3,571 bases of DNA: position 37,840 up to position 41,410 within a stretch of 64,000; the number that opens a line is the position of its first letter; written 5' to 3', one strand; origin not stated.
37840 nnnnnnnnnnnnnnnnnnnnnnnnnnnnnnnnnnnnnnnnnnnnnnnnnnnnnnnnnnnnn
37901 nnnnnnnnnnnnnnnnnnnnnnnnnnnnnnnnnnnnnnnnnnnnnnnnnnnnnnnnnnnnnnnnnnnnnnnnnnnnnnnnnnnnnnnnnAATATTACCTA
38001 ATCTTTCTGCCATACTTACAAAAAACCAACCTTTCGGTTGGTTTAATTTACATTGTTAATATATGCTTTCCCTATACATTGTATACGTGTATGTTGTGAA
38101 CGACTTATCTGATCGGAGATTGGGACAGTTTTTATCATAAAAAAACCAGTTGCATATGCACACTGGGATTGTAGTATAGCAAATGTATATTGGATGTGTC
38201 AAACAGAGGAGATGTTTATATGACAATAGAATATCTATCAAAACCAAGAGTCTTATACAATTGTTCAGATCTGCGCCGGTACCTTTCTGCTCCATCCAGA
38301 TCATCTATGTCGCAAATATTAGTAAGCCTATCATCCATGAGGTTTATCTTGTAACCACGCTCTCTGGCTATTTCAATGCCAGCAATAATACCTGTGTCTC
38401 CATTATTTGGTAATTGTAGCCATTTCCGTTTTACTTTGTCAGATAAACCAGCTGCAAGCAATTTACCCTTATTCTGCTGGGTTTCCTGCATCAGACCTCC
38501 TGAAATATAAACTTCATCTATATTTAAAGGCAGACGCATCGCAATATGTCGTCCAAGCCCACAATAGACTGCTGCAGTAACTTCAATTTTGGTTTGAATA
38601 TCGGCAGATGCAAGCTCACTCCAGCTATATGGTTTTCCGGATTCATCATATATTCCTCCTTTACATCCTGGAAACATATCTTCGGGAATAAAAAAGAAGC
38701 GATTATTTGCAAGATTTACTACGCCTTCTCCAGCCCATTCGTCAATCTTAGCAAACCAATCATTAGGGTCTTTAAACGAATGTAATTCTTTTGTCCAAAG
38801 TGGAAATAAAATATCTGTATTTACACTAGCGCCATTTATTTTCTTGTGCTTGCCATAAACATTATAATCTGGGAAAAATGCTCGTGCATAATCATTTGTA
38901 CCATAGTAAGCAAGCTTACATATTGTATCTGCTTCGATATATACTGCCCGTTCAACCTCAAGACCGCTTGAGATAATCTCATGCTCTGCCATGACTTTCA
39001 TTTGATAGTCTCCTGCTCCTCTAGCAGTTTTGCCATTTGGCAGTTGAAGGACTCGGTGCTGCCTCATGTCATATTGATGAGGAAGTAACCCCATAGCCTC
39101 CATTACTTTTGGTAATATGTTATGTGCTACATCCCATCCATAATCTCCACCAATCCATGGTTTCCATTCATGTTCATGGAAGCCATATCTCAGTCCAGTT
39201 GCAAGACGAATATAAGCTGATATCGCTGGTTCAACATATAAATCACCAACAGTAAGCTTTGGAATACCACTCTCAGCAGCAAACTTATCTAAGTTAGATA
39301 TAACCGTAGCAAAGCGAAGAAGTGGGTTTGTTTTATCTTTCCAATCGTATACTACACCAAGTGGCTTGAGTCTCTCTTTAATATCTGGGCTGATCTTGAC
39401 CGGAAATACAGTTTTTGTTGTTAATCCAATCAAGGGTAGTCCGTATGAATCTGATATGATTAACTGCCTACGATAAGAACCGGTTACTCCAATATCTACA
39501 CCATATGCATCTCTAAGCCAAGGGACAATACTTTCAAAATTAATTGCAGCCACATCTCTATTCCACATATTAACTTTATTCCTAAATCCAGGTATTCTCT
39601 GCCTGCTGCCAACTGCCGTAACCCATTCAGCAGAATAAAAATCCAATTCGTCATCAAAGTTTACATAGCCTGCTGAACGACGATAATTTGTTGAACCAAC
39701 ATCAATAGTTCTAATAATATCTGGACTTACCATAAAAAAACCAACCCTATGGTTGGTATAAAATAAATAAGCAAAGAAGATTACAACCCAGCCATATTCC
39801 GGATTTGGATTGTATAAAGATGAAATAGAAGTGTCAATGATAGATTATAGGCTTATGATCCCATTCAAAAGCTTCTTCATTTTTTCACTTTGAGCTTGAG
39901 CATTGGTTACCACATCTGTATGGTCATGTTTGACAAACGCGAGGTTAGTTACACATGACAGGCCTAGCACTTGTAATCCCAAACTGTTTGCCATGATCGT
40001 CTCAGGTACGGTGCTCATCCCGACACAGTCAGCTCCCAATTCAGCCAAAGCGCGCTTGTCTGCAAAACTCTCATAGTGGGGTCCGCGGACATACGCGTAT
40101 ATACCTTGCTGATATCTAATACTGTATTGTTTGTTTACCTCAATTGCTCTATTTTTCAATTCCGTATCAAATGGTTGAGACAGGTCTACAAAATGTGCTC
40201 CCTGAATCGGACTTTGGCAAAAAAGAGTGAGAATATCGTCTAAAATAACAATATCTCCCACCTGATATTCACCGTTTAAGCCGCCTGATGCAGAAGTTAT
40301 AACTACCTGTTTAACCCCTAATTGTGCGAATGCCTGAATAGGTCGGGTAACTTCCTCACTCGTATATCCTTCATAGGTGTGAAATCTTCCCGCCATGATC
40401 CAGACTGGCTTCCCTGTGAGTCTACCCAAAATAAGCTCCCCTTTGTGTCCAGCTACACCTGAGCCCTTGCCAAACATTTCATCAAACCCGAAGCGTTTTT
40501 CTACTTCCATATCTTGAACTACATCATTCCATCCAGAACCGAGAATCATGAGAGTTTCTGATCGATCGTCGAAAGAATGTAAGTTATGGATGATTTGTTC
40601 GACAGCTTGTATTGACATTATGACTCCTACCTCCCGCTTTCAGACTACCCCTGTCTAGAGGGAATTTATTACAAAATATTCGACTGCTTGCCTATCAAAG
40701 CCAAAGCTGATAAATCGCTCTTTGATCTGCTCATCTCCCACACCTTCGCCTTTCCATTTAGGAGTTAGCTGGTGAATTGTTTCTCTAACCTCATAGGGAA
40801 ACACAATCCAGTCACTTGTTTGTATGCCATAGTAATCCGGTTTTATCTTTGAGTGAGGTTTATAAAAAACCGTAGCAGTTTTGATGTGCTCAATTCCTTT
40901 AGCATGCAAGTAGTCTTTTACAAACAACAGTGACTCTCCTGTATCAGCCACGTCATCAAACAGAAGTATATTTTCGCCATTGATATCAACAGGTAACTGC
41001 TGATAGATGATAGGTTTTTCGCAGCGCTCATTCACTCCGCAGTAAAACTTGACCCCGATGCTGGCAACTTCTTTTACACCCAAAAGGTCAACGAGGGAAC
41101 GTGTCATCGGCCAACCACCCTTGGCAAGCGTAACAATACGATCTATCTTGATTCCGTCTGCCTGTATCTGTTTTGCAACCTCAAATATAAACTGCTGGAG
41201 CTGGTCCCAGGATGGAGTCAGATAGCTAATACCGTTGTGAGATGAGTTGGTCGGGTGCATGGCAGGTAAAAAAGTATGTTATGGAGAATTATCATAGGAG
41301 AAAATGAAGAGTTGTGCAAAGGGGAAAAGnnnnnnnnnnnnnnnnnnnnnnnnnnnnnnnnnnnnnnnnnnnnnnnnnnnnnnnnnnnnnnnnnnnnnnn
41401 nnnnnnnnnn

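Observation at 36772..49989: Eleven-gene minus-strand nucleotide-enzyme island with atypical composition and five proteins of unknown family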

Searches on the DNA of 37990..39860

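Call 86: search_rna_families(source=window, start=37990, end=39860, threshold=evalue, max_evalue=1)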
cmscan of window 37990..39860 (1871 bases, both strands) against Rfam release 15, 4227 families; matches with E-value up to 1: 0.
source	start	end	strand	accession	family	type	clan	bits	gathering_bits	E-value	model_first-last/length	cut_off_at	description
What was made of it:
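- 38014..38202 (-): Post-PNP leader, copy 2: promoter-like site, hairpins, possible mini-ORF with an IGK core, then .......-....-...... hairpin and T-run 9 nt before the RibA-like ATG. No Rfam match (call 86).
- Closest known: Leader-terminator attenuators of pyrimidine genes. Different: The element has no Rfam match (call 86).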

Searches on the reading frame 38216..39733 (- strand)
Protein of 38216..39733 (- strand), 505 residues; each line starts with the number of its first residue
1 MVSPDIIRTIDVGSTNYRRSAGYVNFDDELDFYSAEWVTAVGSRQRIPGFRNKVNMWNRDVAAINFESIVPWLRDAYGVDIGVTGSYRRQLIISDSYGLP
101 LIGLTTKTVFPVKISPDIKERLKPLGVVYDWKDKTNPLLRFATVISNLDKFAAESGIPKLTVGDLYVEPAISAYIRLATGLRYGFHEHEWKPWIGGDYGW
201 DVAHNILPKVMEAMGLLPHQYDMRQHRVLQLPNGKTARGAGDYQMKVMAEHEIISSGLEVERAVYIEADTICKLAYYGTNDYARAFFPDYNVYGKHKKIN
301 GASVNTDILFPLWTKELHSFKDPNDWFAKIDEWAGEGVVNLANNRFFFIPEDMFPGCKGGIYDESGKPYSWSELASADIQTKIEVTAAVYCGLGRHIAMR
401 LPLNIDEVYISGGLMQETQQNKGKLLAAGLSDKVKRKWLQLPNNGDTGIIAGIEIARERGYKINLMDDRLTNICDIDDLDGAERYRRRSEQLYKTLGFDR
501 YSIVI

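Call 4: search_protein_families(library=pfam, proteins=[window:38216-39733:-], max_evalue=0.1)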
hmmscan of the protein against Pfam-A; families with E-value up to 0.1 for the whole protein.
window:38216-39733:- (505 aa): 0 families
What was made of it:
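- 38216..39733 (-): Highly divergent FGGY-fold (ASKHA) kinase, 505 aa. No Pfam hit (call 4).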

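Call 5: search_protein_families(library=phrogs, proteins=[window:38216-39733:-], max_evalue=0.01)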
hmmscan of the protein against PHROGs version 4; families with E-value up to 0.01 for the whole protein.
window:38216-39733:- (505 aa): 0 families

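Call 8: search_protein_families(library=ncbifam, proteins=[window:38216-39733:-], max_evalue=0.1)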
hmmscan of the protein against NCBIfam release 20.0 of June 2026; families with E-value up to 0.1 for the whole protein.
window:38216-39733:- (505 aa): 0 families

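Call 12: search_solved_structures(query=window:38216-39733:-, max_evalue=1)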
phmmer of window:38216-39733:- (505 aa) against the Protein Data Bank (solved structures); distinct sequences matched with E-value up to 1: 1.
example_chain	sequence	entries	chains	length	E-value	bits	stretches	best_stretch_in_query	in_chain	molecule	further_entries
2b61_A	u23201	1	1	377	0.77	11.8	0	332-394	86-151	Homoserine O-acetyltransferase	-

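Call 57: search_protein_representatives(protein=window:38216-39733:-)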
Query: 505 residues. Proteins with E-value up to 0.001 (for the whole library): 6; up to 1e-10: 4; up to 1e-30: 3. The best 6 are listed.
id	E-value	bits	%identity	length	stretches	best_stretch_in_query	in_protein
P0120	0.0e+00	1180.6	100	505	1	1-505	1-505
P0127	2.1e-54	201.7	27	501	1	8-494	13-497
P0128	2.7e-32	128.8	28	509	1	6-457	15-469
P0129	6.7e-11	58.2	23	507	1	82-469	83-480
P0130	4.9e-08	48.7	28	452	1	153-455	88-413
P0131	5.3e-06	42.0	23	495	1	10-485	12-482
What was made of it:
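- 38216..39733 (-): Five remote relatives among 1.84 billion representatives (call 57).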

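Call 60: search_protein_families(library=pfam, proteins=[P0127, P0128, P0129, P0130, P0131], max_evalue=0.1)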
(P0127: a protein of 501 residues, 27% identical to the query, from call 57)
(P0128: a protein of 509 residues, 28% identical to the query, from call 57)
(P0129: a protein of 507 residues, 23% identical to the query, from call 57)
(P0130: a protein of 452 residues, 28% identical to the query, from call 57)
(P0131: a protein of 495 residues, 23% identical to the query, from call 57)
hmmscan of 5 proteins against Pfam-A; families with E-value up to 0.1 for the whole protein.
P0127 (501 aa): 1 family
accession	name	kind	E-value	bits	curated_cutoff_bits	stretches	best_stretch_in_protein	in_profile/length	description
PF17720.7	RLIG1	-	0.065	12.5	25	0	47-77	140-172/324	RNA ligase 1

P0128 (509 aa): 1 family
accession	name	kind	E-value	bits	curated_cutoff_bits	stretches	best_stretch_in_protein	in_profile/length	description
PF13519.12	VWA_2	-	0.082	14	27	0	332-384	29-75/107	von Willebrand factor type A domain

P0129 (507 aa): 0 families

P0130 (452 aa): 0 families

P0131 (495 aa): 1 family
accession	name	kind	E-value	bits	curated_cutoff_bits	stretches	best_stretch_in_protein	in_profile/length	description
PF06293.20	Kdo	-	0.057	13.3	21.3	1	453-492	79-118/207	Lipopolysaccharide kinase (Kdo/WaaP) family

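Call 74: find_encoding_contigs(protein=P0127, flank=8000, max_places=3)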
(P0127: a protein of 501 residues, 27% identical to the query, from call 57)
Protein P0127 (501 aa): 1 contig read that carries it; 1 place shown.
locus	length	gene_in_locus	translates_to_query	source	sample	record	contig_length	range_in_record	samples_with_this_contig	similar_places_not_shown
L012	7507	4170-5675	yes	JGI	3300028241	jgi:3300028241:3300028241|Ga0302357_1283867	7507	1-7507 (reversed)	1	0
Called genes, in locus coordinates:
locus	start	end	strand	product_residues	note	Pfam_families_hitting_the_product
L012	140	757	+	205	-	-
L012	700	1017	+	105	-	-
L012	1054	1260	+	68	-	-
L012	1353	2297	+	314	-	PF02545:Maf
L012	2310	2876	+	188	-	PF00156:Pribosyltran, PF14681:UPRTase (faint)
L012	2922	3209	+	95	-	PF01541:GIY-YIG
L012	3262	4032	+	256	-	PF01048:PNP_UDP_1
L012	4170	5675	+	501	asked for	-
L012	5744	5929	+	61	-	-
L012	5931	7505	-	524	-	?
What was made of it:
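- L012: Maf-PRT-GIY-YIG-PNP-kinase-TraG (call 74).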

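Call 75: find_encoding_contigs(protein=P0128, flank=8000, max_places=3)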
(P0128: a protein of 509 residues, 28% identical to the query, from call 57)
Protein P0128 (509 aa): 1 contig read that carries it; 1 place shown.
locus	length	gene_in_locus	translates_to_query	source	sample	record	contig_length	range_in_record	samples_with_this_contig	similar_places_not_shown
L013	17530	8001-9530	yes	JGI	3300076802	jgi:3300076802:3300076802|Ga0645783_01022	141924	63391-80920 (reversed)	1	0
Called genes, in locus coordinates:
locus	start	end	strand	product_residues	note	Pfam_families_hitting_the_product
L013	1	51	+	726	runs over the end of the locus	PF01336:tRNA_anti-codon, PF00152:tRNA-synt_2, PF03483:B3_4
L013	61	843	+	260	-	PF01784:DUF34_NIF3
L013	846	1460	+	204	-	PF02545:Maf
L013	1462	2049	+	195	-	PF01327:Pep_deformylase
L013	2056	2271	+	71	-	PF01966:HD (weak)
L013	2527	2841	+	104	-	-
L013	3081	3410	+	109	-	-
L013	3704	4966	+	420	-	PF02403:Seryl_tRNA_N, PF00587:tRNA-synt_2b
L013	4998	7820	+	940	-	PF07517:SecA_DEAD, PF01043:SecA_PP_bind, PF21090:P-loop_SecA, PF07516:SecA_SW, PF02810:SEC-C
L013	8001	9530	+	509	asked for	-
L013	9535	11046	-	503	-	PF01676:Metalloenzyme, PF06415:iPGM_N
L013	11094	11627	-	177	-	PF01936:NYN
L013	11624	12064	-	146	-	-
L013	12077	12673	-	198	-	PF14512:TM1586_NiRdase (faint), PF00881:Nitroreductase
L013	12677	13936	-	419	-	PF03952:Enolase_N, PF00113:Enolase_C, PF13378:MR_MLE_C (weak)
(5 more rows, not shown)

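Call 76: find_encoding_contigs(protein=P0129, flank=8000, max_places=2)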
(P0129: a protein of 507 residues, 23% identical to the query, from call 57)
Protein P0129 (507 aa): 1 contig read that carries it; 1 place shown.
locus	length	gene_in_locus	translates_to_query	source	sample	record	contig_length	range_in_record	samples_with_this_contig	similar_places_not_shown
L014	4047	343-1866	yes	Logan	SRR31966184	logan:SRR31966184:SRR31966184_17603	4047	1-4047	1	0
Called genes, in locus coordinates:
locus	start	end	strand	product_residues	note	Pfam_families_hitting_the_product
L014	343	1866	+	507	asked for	-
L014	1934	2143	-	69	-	-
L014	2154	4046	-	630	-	?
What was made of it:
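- L014: PNP-kinase-TraG (call 76).
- Tried and rejected: I considered this at first and rejected it once L012 and L014 showed the same PNP-kinase adjacency (calls 74, 76).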

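Call 77: find_encoding_contigs(protein=P0131, flank=8000, max_places=2)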
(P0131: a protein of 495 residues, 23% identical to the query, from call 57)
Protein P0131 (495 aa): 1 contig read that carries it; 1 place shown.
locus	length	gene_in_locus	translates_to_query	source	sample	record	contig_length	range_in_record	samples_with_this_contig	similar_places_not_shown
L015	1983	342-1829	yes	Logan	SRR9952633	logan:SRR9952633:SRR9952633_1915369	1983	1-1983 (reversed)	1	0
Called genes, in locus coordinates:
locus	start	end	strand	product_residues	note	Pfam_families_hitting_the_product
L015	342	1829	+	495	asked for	-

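Call 78: find_encoding_contigs(protein=P0130, flank=8000, max_places=2)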
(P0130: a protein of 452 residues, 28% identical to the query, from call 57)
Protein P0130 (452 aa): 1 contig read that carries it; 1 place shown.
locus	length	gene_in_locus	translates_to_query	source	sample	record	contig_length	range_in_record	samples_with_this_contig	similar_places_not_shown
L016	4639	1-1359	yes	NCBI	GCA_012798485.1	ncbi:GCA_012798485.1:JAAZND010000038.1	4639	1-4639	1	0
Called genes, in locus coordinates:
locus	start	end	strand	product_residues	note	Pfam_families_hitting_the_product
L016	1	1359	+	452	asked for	?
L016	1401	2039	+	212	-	PF00702:Hydrolase, PF06888:Put_Phosphatase (faint), PF12689:Acid_PPase (faint), PF12710:HAD (weak), PF13419:HAD_2, PF13242:Hydrolase_like (weak)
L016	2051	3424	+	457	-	PF00171:Aldedh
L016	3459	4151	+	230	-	-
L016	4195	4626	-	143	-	-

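Call 89: search_protein_families(library=padloc, proteins=[window:38216-39733:-], max_evalue=0.01)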
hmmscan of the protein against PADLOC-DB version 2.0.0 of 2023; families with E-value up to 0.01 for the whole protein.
window:38216-39733:- (505 aa): 0 families

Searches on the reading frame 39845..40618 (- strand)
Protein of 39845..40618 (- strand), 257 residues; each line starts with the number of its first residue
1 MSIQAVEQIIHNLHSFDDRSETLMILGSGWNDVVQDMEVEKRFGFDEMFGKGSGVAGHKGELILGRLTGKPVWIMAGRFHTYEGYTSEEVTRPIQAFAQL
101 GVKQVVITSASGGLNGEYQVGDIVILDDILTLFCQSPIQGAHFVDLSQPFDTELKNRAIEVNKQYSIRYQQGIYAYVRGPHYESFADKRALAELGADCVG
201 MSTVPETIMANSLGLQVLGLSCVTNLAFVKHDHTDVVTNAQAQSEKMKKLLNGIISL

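Call 4: search_protein_families(library=pfam, proteins=[window:39845-40618:-], max_evalue=0.1)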
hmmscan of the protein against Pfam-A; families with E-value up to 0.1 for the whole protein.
window:39845-40618:- (257 aa): 1 family
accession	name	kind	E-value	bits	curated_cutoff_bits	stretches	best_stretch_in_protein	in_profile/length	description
PF01048.26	PNP_UDP_1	-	2.2e-40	139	25.1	1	55-255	27-232/233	Phosphorylase superfamily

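Call 5: search_protein_families(library=phrogs, proteins=[window:39845-40618:-], max_evalue=0.01)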
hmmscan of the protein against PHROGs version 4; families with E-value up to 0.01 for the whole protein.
window:39845-40618:- (257 aa): 0 families

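Call 8: search_protein_families(library=ncbifam, proteins=[window:39845-40618:-], max_evalue=0.1)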
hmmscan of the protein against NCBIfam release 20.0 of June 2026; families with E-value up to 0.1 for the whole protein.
window:39845-40618:- (257 aa): 14 families
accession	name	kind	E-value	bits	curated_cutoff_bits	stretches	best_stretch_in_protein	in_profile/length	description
NF006054.0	PRK08202.1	equivalog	4.3e-74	249.4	218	1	8-255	13-271/274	purine-nucleoside phosphorylase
TIGR01697.1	PNPH-PUNA-XAPA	subfamily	3.9e-69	232.8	197.1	1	23-255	3-246/247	inosine/guanosine/xanthosine phosphorylase family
TIGR01700.1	PNPH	equivalog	7.1e-65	218.9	293.35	1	22-255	2-248/249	purine nucleoside phosphorylase I, inosine and guanosine-specific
TIGR01698.1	PUNP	equivalog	9e-55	185.8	302.6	1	24-256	4-245/245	purine-nucleoside phosphorylase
TIGR01699.1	XAPA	equivalog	5.8e-37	127.6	370.9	1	24-253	4-245/248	xanthosine phosphorylase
TIGR01694.1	MTAP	equivalog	4.4e-25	88.4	274.85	1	61-255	34-238/240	S-methyl-5'-thioadenosine phosphorylase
NF006599.0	PRK09136.1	equivalog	1.4e-21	76.9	223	1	27-251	9-240/247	S-methyl-5'-thioinosine phosphorylase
NF006334.0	PRK08564.1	equivalog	1.4e-20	73.6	382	1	24-255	12-247/267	S-methyl-5'-thioadenosine phosphorylase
NF005876.0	PRK07823.1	equivalog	3.6e-14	52.5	306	1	61-252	39-239/267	S-methyl-5'-thioadenosine phosphorylase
NF006492.0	PRK08931.1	equivalog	4.6e-14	52.5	437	1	60-254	37-243/291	S-methyl-5'-thioadenosine phosphorylase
NF005657.0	PRK07432.1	equivalog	2.2e-11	43.4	453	1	44-238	27-225/291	S-methyl-5'-thioadenosine phosphorylase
TIGR03468.1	HpnG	hypoth_equivalog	0.019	14.5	187.1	1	82-202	26-133/212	hopanoid-associated phosphorylase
NF004489.0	PRK05819.1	subfamily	0.019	14.2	230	1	98-234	79-213/236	DeoD-type purine-nucleoside phosphorylase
NF004079.0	PRK05584.1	equivalog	0.038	13.5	169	1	99-130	65-96/232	5'-methylthioadenosine/adenosylhomocysteine nucleosidase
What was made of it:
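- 39845..40618 (-): Purine nucleoside phosphorylase (257 aa). NF006054 equivalog 249 bits > 218 (call 8).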

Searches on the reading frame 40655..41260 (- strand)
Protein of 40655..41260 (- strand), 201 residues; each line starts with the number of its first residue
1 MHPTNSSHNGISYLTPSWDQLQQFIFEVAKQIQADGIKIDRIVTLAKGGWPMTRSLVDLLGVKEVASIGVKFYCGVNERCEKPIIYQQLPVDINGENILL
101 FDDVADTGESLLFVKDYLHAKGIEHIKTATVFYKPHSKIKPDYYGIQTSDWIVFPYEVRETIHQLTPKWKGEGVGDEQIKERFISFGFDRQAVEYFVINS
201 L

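Call 4: search_protein_families(library=pfam, proteins=[window:40655-41260:-], max_evalue=0.1)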
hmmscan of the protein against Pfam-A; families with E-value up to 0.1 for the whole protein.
window:40655-41260:- (201 aa): 2 families
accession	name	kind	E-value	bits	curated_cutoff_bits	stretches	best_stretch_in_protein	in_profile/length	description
PF00156.33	Pribosyltran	-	4.2e-19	68.8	26.3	1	17-157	1-152/158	Phosphoribosyl transferase domain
PF14681.12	UPRTase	-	1.4e-05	25.1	27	1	42-132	70-159/206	Uracil phosphoribosyltransferase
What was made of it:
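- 40655..41260 (-): Type-I phosphoribosyltransferase (201 aa), HGPRT/XPRT-like. Pfam Pribosyltran 4e-19 (call 4).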

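Call 5: search_protein_families(library=phrogs, proteins=[window:40655-41260:-], max_evalue=0.01)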
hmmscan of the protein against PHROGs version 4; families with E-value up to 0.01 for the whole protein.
window:40655-41260:- (201 aa): 2 families
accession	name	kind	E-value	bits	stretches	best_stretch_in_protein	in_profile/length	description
phrog_8995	-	other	1.2e-12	48.9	1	17-160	8-141/148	phosphoribosyl transferase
phrog_38585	-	unknown function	0.0046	17.7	1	34-133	67-162/209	-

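Call 8: search_protein_families(library=ncbifam, proteins=[window:40655-41260:-], max_evalue=0.1)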
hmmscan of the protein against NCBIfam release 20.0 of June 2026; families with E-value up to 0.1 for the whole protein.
window:40655-41260:- (201 aa): 18 families
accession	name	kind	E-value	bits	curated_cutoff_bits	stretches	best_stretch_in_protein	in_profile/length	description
TIGR01203.1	HGPRTase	equivalog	4.4e-14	52.6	150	1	20-154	7-147/167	hypoxanthine phosphoribosyltransferase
NF006613.0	PRK09177.1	equivalog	1.8e-13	50.3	138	1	15-162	11-150/159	xanthine phosphoribosyltransferase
NF006605.0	PRK09162.1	equivalog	1.1e-09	38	181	1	20-156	22-163/183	hypoxanthine-guanine phosphoribosyltransferase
NF001097.0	PRK00129.1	equivalog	1.3e-05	25.1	114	1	41-132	73-161/209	uracil phosphoribosyltransferase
NF003545.0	PRK05205.1-1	equivalog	0.0005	19.6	140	1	29-109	18-103/171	bifunctional pyr operon transcriptional regulator/uracil phosphoribosyltransferase PyrR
TIGR01251.1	ribP_PPkin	subfamily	0.00068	18.6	113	1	83-130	198-245/309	ribose-phosphate diphosphokinase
TIGR01091.1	upp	equivalog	0.0013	18.4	208.35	1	41-132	71-159/207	uracil phosphoribosyltransferase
NF005299.0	PRK06827.1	subfamily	0.0015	17.3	327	1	81-132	250-302/383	phosphoribosylpyrophosphate synthetase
NF002635.0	PRK02304.1-4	subfamily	0.0031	17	146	1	38-138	54-158/188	adenine phosphoribosyltransferase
TIGR00201.1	comF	subfamily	0.0049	16.8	233.55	1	86-128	144-185/190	ComF family protein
NF040646.1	HPT_Archaea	equivalog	0.0078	15.8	200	1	24-136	38-155/184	hypoxanthine/guanine phosphoribosyltransferase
NF002320.0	PRK01259.1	subfamily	0.018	14.4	297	1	92-128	211-247/316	ribose-phosphate diphosphokinase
NF003548.0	PRK05205.1-4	equivalog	0.021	14.7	218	1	84-145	79-143/173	bifunctional pyr operon transcriptional regulator/uracil phosphoribosyltransferase PyrR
TIGR00336.1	pyrE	equivalog_domain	0.028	14.2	106.8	0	19-122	35-135/173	orotate phosphoribosyltransferase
NF040500.1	Bdr_N_group2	subfamily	0.034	13.9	40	1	177-198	12-33/47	Bdr family repetitive protein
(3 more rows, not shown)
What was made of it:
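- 40655..41260 (-): HGPRT and XPRT models score far below their cut-offs (call 8).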
